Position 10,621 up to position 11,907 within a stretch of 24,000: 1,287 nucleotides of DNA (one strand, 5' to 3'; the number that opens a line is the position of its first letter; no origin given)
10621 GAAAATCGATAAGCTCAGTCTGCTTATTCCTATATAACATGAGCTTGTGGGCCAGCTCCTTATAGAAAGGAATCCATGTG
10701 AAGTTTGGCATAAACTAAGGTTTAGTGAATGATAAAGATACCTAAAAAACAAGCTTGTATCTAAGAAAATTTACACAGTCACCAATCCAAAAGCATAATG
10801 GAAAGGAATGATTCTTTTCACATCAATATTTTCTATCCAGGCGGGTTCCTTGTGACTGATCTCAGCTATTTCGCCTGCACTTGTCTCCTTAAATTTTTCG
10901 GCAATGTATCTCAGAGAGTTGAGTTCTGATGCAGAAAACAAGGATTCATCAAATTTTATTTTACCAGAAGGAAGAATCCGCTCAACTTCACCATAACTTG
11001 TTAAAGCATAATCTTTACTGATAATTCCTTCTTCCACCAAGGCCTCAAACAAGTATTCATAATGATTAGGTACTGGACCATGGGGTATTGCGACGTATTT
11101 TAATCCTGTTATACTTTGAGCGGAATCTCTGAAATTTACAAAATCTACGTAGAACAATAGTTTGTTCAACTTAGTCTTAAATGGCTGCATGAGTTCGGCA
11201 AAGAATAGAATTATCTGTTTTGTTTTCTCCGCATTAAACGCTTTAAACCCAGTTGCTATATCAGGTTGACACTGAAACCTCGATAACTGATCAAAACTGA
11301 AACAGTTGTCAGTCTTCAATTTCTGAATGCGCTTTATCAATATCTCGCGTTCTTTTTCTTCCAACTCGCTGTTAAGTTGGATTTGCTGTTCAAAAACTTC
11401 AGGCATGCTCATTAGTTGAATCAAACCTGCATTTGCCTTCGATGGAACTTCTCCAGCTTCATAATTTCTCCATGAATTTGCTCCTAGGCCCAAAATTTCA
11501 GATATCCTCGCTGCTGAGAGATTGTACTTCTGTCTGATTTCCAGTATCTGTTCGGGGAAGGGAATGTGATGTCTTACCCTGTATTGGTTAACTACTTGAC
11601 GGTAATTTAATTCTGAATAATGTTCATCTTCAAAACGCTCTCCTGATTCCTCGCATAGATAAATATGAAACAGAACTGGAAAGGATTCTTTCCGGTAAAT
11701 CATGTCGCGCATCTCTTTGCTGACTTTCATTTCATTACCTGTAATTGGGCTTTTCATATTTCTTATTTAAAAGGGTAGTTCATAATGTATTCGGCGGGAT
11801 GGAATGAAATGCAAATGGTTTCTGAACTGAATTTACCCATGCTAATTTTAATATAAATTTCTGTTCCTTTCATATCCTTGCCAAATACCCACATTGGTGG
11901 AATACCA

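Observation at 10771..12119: MqsR-like toxin paired with an MqsA-like antitoxin that has lost its zinc site and gained a Panacea (DUF4065) domain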

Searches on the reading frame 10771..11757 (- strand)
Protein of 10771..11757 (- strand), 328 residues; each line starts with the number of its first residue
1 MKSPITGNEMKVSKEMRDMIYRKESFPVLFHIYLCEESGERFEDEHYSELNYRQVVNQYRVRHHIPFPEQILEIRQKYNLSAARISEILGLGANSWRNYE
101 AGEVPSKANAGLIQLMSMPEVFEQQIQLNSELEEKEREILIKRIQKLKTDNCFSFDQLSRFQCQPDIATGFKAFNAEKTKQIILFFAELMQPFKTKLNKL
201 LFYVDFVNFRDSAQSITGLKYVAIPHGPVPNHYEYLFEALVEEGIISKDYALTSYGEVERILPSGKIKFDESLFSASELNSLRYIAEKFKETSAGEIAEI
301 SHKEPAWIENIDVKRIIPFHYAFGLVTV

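Call 3: search_protein_families(library=pfam, proteins=[window:10771-11757:-], max_evalue=1)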
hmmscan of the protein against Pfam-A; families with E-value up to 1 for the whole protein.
window:10771-11757:- (328 aa): 5 families
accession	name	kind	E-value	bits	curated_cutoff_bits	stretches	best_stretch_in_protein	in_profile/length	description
PF13274.11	SocA_Panacea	-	1.2e-21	78.2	25.7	1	197-307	1-112/113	Antitoxin SocA-like, Panacea domain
PF15731.11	MqsA_antitoxin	-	2.2e-08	34.7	30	1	1-118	1-119/131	Antitoxin component of bacterial toxin-antitoxin system, MqsA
PF12844.13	HTH_19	-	0.0015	18.8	30.2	1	70-106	3-40/64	Helix-turn-helix domain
PF20849.2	TelK_muzzle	-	0.082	13.4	27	0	64-98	2-36/118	Protelomerase, muzzle domain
PF13560.12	HTH_31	-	0.2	12.5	27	1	74-105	9-40/64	Helix-turn-helix domain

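Call 4: search_protein_families(library=ncbifam, proteins=[window:10771-11757:-], max_evalue=1)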
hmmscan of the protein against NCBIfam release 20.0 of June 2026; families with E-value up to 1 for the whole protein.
window:10771-11757:- (328 aa): 3 families
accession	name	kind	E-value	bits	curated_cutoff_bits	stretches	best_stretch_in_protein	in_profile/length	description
TIGR03830.1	CxxCG_CxxCG_HTH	subfamily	3.9e-16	59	61.8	1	14-123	11-124/127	type II TA system antitoxin MqsA family protein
NF041951.1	phage_RstR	subfamily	0.0024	18.1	80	1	67-106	3-43/108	RstR family transcriptional repressor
NF003162.0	PRK04140.1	equivalog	0.013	14.5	263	1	71-184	131-242/317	transcriptional regulator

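Call 10: find_homologous_proteins(query=window:10771-11757:-, max_evalue=0.00001)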
Query window:10771-11757:- (328 aa): 927 proteins with E <= 0.00001 among 2173 candidates; the best 120 are listed.
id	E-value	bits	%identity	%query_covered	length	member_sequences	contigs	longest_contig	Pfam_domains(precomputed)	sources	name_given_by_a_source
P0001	4.1e-215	731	100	100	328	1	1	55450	PF13274.12,PF15731.12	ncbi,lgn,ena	-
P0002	3.3e-175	600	79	100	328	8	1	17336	PF13274.12,PF15731.12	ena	-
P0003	3.7e-175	600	81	100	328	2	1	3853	PF13274.12,PF15731.12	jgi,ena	-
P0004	2.0e-172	591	79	100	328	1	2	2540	PF13274.12,PF15731.12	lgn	-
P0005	3.5e-170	583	78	100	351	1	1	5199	PF13274.12,PF15731.12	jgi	jgi:DNA-binding transcriptional regulator YiaG/uncharacterized phage-associated protein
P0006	7.2e-169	579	76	100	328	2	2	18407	PF13274.12,PF15731.12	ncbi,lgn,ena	-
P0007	5.4e-167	573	76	100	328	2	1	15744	PF13274.12,PF15731.12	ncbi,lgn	-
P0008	4.0e-165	567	77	100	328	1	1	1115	PF13274.12,PF15731.12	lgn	-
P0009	6.6e-165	566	77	100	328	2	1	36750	PF13274.12,PF15731.12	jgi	jgi:DNA-binding transcriptional regulator YiaG/uncharacterized phage-associated protein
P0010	1.4e-163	562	75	100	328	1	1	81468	PF13274.12,PF15731.12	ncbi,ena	-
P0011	3.7e-163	560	73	100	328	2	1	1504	PF13274.12,PF15731.12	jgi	jgi:DNA-binding transcriptional regulator YiaG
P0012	3.2e-158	544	73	97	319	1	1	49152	PF13274.12,PF15731.12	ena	-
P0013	1.9e-155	535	73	100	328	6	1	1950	PF13274.12,PF15731.12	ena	-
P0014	3.3e-155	534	72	100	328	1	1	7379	PF13274.12,PF15731.12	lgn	-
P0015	9.8e-155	533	71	100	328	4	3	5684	PF13274.12,PF15731.12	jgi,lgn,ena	jgi:DNA-binding transcriptional regulator YiaG/uncharacterized phage-associated protein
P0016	1.2e-153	529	70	100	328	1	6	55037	PF13274.12,PF15731.12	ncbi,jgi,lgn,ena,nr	ncbi:MAG TPA: DNA-binding protein [Prolixibacteraceae bacterium]|nr:DNA-binding protein [Prolixibact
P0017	5.2e-153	527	71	100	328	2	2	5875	PF13274.12,PF15731.12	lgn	-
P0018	5.4e-153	527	72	100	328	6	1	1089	PF13274.12,PF15731.12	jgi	-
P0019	7.6e-152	523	70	100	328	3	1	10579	PF13274.12,PF15731.12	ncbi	ncbi:MAG: type II toxin-antitoxin system antitoxin SocA domain-containing protein [Mariniphaga sp.]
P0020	1.8e-150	519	69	100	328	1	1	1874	PF13274.12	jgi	jgi:DNA-binding transcriptional regulator YiaG/uncharacterized phage-associated protein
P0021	7.7e-148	510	71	97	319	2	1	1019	PF13274.12,PF15731.12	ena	-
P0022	8.0e-148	510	69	100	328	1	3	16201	PF13274.12,PF15731.12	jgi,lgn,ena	-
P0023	3.1e-146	505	67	100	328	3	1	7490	PF13274.12,PF15731.12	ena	-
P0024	5.2e-146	504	67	100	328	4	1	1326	PF13274.12,PF15731.12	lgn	-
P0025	3.1e-145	501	67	100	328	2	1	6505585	PF13274.12,PF15731.12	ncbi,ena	-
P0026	3.7e-145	501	69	97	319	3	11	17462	PF13274.12,PF15731.12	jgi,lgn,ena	-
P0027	3.6e-144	498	67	100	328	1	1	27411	PF13274.12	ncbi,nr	ncbi:MAG: DUF4065 domain-containing protein [Bacteroidia bacterium]|nr:DUF4065 domain-containing pro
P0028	1.3e-142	493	68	97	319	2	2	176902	PF13274.12,PF15731.12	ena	-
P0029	1.6e-141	489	69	100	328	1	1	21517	PF13274.12,PF15731.12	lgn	-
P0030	6.6e-140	484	66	99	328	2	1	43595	PF13274.12,PF15731.12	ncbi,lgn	-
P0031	2.0e-139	482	66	100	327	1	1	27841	PF13274.12,PF15731.12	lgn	-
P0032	6.2e-139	481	66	100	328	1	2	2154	PF13274.12,PF15731.12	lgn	-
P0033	1.6e-138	479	67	100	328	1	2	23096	PF13274.12,PF15731.12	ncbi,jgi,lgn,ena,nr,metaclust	ncbi:MAG TPA: type II toxin-antitoxin system antitoxin SocA domain-containing protein [Prolixibacter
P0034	1.1e-137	477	67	100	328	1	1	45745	PF13274.12,PF15731.12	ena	-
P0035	1.7e-137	476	67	100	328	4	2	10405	PF13274.12,PF15731.12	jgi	-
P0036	5.2e-137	474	65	100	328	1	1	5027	PF13274.12,PF15731.12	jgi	-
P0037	1.3e-136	473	65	100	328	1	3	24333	PF13274.12,PF15731.12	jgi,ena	-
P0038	1.9e-136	473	64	100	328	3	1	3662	PF13274.12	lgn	-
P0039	2.6e-136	472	67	95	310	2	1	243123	PF13274.12,PF15731.12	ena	-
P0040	3.7e-136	472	64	100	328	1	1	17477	PF13274.12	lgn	-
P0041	1.2e-135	470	67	97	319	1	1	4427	PF13274.12,PF15731.12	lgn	-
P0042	1.7e-135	469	65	100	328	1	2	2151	PF13274.12,PF15731.12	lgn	-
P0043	2.1e-135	469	66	100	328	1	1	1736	PF13274.12,PF15731.12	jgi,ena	-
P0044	5.8e-134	464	66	100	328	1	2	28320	PF13274.12,PF15731.12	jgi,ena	-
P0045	9.2e-134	464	65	100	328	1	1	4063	PF13274.12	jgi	-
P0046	1.3e-133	463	64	100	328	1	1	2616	PF13274.12,PF15731.12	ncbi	-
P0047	1.7e-133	463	64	97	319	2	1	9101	PF13274.12,PF15731.12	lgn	-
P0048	3.6e-133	462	64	100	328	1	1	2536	PF13274.12,PF15731.12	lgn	-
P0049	5.1e-133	461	65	100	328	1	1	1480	PF13274.12,PF15731.12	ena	-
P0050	6.3e-133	461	63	100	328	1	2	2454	PF13274.12,PF15731.12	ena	-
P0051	6.8e-133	461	64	100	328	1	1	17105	PF13274.12,PF15731.12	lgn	-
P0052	7.5e-133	461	64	100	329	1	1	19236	PF13274.12,PF15731.12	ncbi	-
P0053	1.4e-132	460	64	100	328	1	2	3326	PF13274.12,PF15731.12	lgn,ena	-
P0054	1.6e-132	460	64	100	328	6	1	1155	PF13274.12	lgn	-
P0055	8.4e-132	457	63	100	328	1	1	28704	PF13274.12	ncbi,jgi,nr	ncbi:MAG: DUF4065 domain-containing protein [Mariniphaga sp.]|nr:DUF4065 domain-containing protein [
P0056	9.9e-132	457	65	100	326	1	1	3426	PF13274.12,PF15731.12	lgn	-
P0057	1.2e-131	457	63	100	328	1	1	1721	PF13274.12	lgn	-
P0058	1.6e-131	456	64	100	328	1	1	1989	PF13274.12,PF15731.12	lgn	-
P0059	3.0e-131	455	64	100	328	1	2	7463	PF13274.12,PF15731.12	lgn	-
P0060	4.3e-131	455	64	100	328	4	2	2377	PF13274.12,PF15731.12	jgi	-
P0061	1.4e-130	453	63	100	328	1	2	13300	PF13274.12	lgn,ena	-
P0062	1.7e-130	453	63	100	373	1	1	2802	PF13274.12,PF15731.12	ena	-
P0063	2.4e-130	452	63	100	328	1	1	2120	PF13274.12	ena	-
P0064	2.8e-130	452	62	100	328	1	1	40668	PF13274.12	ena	-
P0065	8.3e-130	451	63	100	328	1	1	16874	PF13274.12,PF15731.12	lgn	-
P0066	1.1e-129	450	62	100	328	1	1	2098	PF13274.12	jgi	jgi:uncharacterized phage-associated protein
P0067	1.2e-129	450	64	100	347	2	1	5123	PF13274.12,PF15731.12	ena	-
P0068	1.6e-129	450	62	100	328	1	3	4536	PF13274.12,PF15731.12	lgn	-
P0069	9.1e-128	444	60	100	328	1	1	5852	PF13274.12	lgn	-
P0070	1.9e-127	443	60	100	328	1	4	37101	PF13274.12,PF15731.12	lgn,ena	-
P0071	1.9e-127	443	62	100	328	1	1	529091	PF13274.12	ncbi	-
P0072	2.7e-127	442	61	100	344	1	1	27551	PF13274.12,PF15731.12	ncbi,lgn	-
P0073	3.2e-127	442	63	97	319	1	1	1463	PF13274.12,PF15731.12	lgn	-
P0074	3.8e-127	442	62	100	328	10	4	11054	PF13274.12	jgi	jgi:uncharacterized phage-associated protein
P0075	6.2e-127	441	62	100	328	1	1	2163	PF13274.12,PF15731.12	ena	-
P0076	8.9e-127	441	62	100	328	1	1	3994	PF13274.12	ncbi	ncbi:MAG: type II toxin-antitoxin system antitoxin SocA domain-containing protein [Bacteroidota bact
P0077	1.9e-126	440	59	100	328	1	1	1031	PF13274.12,PF15731.12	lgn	-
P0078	2.0e-126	440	62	100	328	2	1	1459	PF13274.12,PF15731.12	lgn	-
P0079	6.4e-126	438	61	100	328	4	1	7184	PF13274.12,PF15731.12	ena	-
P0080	1.1e-124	434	60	100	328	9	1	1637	PF12844.14,PF13274.12,PF15731.12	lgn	-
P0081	2.9e-124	432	62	100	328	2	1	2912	PF13274.12,PF15731.12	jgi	jgi:uncharacterized phage-associated protein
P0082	4.6e-124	432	60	100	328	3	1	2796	PF13274.12,PF15731.12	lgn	-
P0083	8.5e-124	431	63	97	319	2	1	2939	PF13274.12,PF15731.12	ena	-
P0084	1.7e-123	430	61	100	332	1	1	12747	PF13274.12,PF15731.12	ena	-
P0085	4.2e-123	429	57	100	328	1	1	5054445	PF13274.12,PF15731.12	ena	-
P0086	2.3e-120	420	59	100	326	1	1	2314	PF13274.12,PF15731.12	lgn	-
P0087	2.5e-120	420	61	97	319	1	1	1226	PF13274.12,PF15731.12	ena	-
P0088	6.5e-120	418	58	100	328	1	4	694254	PF13274.12,PF15731.12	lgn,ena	-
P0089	6.6e-120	418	59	100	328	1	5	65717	PF13274.12,PF15731.12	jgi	jgi:putative zinc finger/helix-turn-helix YgiT family protein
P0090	1.3e-118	414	56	100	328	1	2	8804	PF13274.12,PF15731.12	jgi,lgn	jgi:putative zinc finger/helix-turn-helix YgiT family protein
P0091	4.7e-118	412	60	96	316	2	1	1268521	PF13274.12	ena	-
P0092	8.6e-116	405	55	100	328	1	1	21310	PF12844.14,PF13274.12,PF15731.12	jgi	jgi:putative zinc finger/helix-turn-helix YgiT family protein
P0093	1.9e-115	404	53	100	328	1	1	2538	PF13274.12,PF15731.12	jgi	jgi:putative zinc finger/helix-turn-helix YgiT family protein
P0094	2.9e-115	403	55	100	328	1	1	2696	PF13274.12,PF15731.12,PF13560.13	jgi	jgi:putative zinc finger/helix-turn-helix YgiT family protein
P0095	1.8e-114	400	55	100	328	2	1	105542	PF13274.12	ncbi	-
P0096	2.1e-112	394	53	100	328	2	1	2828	PF13274.12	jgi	jgi:putative zinc finger/helix-turn-helix YgiT family protein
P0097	1.3e-111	391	56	97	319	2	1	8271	PF13274.12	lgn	-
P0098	1.0e-110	388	53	100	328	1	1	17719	PF13274.12,PF15731.12,PF13560.13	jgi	jgi:putative zinc finger/helix-turn-helix YgiT family protein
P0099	2.7e-103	364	63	82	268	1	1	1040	PF13274.12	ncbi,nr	ncbi:MAG: DUF4065 domain-containing protein, partial [Ignavibacteria bacterium]|nr:DUF4065 domain-co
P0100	8.7e-93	329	50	99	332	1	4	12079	PF13274.12,PF15731.12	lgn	-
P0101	9.8e-93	329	50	99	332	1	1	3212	PF13274.12,PF15731.12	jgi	jgi:hypothetical protein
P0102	1.2e-91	325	48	99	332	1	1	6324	PF13274.12,PF15731.12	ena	-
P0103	1.4e-91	325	50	99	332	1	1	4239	PF13274.12,PF15731.12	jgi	jgi:hypothetical protein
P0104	2.1e-91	325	49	99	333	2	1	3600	PF13274.12,PF15731.12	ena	-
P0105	3.1e-91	324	48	99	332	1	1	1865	PF13274.12,PF15731.12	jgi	-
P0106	3.2e-91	324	49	99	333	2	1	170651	PF12844.14,PF13274.12,PF15731.12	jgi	jgi:putative zinc finger/helix-turn-helix YgiT family protein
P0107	8.6e-91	323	48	99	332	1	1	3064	PF13274.12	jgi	jgi:hypothetical protein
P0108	1.1e-90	322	49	99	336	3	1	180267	PF13274.12,PF15731.12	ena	-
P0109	2.0e-90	321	49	99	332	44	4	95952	PF13274.12,PF15731.12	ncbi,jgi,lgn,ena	-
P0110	2.1e-90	321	48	99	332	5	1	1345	PF13274.12,PF15731.12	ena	-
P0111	4.0e-90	320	49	99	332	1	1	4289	PF13274.12,PF15731.12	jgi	jgi:DNA-binding transcriptional regulator YiaG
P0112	7.1e-90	320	49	99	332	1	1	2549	PF13274.12,PF15731.12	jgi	jgi:DNA-binding transcriptional regulator YiaG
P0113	9.5e-90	319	49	99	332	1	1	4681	PF13274.12,PF15731.12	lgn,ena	-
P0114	9.7e-90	319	49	99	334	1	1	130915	PF13274.12,PF15731.12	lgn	-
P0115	1.5e-89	318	49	99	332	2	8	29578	PF13274.12,PF15731.12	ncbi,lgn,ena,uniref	ncbi:type II toxin-antitoxin system antitoxin SocA domain-containing protein [Petrimonas sp.]|uniref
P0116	2.3e-89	318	47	99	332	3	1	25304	PF13274.12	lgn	-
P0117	2.7e-89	318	47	99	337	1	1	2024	PF13274.12,PF15731.12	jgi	jgi:DNA-binding transcriptional regulator YiaG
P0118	2.9e-89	318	49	100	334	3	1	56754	PF13274.12,PF15731.12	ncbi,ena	-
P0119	3.4e-89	317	50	99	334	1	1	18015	PF13274.12,PF01381.29,PF15731.12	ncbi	-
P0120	3.7e-89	317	47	99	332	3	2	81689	PF13274.12,PF15731.12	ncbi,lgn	-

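Call 21: search_protein_representatives(protein=window:10771-11757:-)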
Query: 328 residues. Proteins with E-value up to 0.001 (for the whole library): 3249; up to 1e-10: 1078; up to 1e-30: 277. The best 150 are listed.
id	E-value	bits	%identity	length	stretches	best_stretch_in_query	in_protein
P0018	1.7e-153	526.8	72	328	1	1-327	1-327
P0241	6.7e-88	311.4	45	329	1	1-327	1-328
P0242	6.5e-83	295.0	57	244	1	86-328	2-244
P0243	1.9e-79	283.6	47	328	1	1-326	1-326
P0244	4.5e-77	275.8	47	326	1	1-326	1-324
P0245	1.2e-76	274.4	44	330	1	1-325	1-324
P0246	7.2e-75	268.6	44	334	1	1-326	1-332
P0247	3.1e-74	266.5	46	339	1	1-325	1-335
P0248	3.0e-73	263.3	43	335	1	1-320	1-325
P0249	7.9e-73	261.9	44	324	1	10-325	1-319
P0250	3.6e-72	259.7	40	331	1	1-326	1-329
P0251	2.7e-71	256.8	43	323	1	15-325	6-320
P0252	9.5e-71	255.0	44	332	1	1-326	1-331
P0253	1.5e-69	251.1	41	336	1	1-326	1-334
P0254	2.5e-69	250.4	45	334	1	1-327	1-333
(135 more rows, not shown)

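Call 24: find_related_loci(query=window:10771-11757:-, collection=genome_contigs, flank=10000)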
Query window:10771-11757:- (328 aa) in genome_contigs; peptide patterns used: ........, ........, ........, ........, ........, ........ (x = any residue, [..] = any of these).
63 stretches matched a pattern; 8 encode a relative of the query (tblastn E <= 1e-3); 8 distinct loci.
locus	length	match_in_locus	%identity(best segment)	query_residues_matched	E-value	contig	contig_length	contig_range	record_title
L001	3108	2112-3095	82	1-328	0e+0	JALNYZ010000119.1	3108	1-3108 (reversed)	MAG: Prolixibacteraceae bacterium isolate SO_2017_GW1 bin 3 NODE_126836_length_3108_cov_5.377726_OW334_2017, whole genom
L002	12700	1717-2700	76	1-328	7e-178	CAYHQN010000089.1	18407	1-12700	MAG TPA_asm: uncultured Tangfeifania sp. isolate ERP119705_co15_184 genome assembly, contig: NODE_2996_length_18407_cov_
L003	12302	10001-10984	76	1-328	5e-176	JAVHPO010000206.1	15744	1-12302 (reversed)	MAG: Prolixibacteraceae bacterium isolate WB02no9_44_10 NODE_3169_length_15744_cov_6.088597, whole genome shotgun sequen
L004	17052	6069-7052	75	1-328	2e-172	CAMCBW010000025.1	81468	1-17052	MAG: Tangfeifania diversioriginum isolate MiH-14oct19-11 genome assembly, contig: MiH-14oct19-C367, whole genome shotgun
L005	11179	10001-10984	73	1-328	9e-170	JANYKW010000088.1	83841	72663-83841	MAG: Bacteroidia bacterium isolate GL140_5_metabinner_51_sub GL140_5_k141_2835830, whole genome shotgun sequence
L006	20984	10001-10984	70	1-328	1e-162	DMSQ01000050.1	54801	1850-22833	MAG TPA_asm: Prolixibacteraceae bacterium isolate UBA9940 contig_17197, whole genome shotgun sequence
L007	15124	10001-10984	64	1-328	4e-140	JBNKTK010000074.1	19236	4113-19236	MAG: Mangrovibacterium sp. isolate A2.bin.25.strict NODE_75_length_19236_cov_4.387807, whole genome shotgun sequence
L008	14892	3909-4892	61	1-328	1e-134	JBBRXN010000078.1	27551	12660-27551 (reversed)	MAG: Bacteroidales bacterium isolate La4_metabat2.215 La4_metabat2.215_K_317332_L_27551_cov_69.9188, whole genome shotgu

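Call 35: find_related_loci(query=A2, collection=metagenome_contigs, flank=6000)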
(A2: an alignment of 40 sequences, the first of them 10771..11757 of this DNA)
Query A2 (328 aa) in metagenome_contigs; peptide patterns used: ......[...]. (x = any residue, [..] = any of these).
600 stretches matched a pattern (row limit reached: there are more); 548 encode a relative of the query (tblastn E <= 1e-3); the best 80 are kept; 80 distinct loci.
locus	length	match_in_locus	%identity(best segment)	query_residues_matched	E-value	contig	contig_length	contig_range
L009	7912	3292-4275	79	1-328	0e+0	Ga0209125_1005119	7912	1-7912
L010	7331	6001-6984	78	1-328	0e+0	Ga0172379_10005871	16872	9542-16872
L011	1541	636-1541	79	1-302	0e+0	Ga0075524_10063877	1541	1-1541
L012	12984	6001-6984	73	1-328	4e-163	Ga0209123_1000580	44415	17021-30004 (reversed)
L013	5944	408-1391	69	1-328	2e-156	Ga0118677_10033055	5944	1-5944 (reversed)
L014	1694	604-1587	66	1-328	2e-155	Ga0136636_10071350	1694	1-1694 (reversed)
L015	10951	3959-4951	49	1-325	5e-98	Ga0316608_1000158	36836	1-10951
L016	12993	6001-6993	48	1-325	3e-96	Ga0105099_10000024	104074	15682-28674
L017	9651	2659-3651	48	1-325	4e-95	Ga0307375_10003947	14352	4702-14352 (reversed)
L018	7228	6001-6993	48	1-325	3e-94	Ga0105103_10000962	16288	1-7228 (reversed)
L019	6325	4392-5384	46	1-325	3e-94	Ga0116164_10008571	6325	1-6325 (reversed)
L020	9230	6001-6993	46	1-325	5e-94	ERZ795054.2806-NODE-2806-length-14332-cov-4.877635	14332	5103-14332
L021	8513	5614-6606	47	1-325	1e-93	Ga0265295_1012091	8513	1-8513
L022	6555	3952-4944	46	1-325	2e-92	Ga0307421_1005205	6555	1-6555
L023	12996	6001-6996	45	1-326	5e-91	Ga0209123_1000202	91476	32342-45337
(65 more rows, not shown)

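Call 42: search_protein_families(library=pfam, proteins=[L012:2609-5395:+, L010:1531-4635:+], max_evalue=0.001)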
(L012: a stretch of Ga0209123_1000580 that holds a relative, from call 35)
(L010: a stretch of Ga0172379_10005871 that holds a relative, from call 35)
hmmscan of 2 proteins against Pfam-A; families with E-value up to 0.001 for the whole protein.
L012:2609-5395:+ (928 aa): 5 families
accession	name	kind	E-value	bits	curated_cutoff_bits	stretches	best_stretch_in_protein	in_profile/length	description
PF07693.20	KAP_NTPase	-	1.8e-40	139.5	20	1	193-416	1-241/293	KAP family P-loop domain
PF13191.12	AAA_16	-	4.7e-09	37.4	32.6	1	192-344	4-146/167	AAA ATPase domain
PF13401.12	AAA_22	-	7.2e-08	33.3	27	1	217-357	10-110/130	AAA domain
PF25199.1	nSTAND_NTPase5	-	0.00037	20.8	34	0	207-248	36-77/145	Novel STAND NTPase 5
PF06309.17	Torsin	-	0.00051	20.6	27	0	200-272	41-113/127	Torsin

L010:1531-4635:+ (1034 aa): 5 families
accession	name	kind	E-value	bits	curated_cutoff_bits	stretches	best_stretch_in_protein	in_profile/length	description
PF18766.7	SWI2_SNF2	-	4.1e-63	213.4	26.7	1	257-497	2-217/221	SWI2/SNF2 ATPase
PF04313.20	HSDR_N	-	1.6e-38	133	25.1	1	12-203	5-195/198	Type I restriction enzyme R protein N terminus (HSDR_N)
PF22679.2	T1R_D3-like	-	6.6e-33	114.8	27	1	543-686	4-158/158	Type I restriction enzyme subunit R domain 3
PF04851.21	ResIII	-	5.6e-17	62.6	22.5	1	254-433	5-162/164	Type III restriction enzyme, res subunit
PF11867.13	T1RH-like_C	-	1.3e-09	38.4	26.8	1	747-977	27-256/329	Type I restriction enzyme HindI endonuclease subunit-like, C-terminal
